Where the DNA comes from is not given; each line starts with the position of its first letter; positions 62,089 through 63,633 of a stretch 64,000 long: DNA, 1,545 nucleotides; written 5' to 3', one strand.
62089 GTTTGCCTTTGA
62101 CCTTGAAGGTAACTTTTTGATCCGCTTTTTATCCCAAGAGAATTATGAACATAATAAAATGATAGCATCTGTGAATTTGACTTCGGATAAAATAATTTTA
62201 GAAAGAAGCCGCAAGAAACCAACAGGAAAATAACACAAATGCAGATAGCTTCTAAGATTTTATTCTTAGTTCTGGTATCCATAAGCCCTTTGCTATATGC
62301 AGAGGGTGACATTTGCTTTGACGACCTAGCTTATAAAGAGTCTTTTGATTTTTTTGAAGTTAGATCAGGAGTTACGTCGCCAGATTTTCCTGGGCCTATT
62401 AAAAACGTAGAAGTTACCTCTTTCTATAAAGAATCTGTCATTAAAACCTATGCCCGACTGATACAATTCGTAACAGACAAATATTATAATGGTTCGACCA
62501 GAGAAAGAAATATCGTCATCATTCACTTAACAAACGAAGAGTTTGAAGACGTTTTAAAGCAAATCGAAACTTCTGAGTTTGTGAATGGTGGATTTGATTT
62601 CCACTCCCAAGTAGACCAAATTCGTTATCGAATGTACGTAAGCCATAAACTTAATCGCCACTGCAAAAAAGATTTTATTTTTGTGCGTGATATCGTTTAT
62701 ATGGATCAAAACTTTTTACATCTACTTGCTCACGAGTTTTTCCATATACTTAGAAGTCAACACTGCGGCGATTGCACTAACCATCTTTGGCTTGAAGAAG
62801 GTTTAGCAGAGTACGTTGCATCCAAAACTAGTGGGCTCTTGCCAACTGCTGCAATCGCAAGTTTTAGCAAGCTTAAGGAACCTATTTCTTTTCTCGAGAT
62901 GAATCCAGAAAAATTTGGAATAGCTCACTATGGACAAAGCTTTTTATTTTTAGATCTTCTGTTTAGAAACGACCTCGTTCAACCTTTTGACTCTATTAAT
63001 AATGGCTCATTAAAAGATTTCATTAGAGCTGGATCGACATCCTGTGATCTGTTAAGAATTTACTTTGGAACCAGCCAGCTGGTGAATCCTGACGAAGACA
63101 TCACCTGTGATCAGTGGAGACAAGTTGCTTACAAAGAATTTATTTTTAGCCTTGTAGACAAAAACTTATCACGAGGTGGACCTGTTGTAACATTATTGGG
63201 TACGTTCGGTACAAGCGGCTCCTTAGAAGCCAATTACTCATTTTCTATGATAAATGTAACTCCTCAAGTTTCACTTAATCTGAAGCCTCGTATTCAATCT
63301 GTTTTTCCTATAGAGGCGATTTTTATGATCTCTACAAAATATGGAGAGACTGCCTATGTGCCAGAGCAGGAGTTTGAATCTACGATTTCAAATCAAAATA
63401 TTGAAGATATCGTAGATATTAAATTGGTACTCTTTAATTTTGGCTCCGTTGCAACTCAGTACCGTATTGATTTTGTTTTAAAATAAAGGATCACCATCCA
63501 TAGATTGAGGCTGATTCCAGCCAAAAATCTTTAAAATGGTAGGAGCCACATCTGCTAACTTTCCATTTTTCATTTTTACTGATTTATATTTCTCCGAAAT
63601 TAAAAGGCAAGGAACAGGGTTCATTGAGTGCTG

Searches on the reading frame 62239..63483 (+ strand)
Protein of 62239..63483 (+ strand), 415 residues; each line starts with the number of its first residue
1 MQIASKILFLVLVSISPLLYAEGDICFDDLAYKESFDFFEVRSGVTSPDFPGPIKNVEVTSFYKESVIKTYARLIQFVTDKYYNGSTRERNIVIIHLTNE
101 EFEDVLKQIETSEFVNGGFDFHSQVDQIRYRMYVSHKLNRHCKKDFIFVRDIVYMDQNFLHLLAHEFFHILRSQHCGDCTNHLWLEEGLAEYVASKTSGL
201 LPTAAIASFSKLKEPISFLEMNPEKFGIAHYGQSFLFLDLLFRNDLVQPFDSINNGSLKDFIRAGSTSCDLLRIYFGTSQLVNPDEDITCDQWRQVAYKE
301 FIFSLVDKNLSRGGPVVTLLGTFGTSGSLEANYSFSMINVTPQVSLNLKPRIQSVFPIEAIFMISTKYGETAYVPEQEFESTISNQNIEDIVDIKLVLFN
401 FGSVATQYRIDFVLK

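Call 74: find_encoding_contigs(protein=window:62239-63483:+, flank=10000, max_places=3)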
Protein window:62239-63483:+ (415 aa): 1 contig read that carries it; 1 place shown.
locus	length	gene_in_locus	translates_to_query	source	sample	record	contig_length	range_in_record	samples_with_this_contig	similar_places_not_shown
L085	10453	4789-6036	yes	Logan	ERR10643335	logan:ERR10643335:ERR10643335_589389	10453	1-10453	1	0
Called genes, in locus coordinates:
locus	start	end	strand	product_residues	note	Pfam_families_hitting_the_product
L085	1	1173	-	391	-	?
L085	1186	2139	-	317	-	PF03548:LolA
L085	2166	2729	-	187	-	-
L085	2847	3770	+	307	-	PF14394:DUF4423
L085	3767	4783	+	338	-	-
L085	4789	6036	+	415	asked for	-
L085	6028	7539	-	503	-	PF01676:Metalloenzyme, PF06415:iPGM_N, PF01663:Phosphodiest (faint)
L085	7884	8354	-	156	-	PF02590:SPOUT_MTase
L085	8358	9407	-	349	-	PF01467:CTP_transf_like, PF02410:RsfS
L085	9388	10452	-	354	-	?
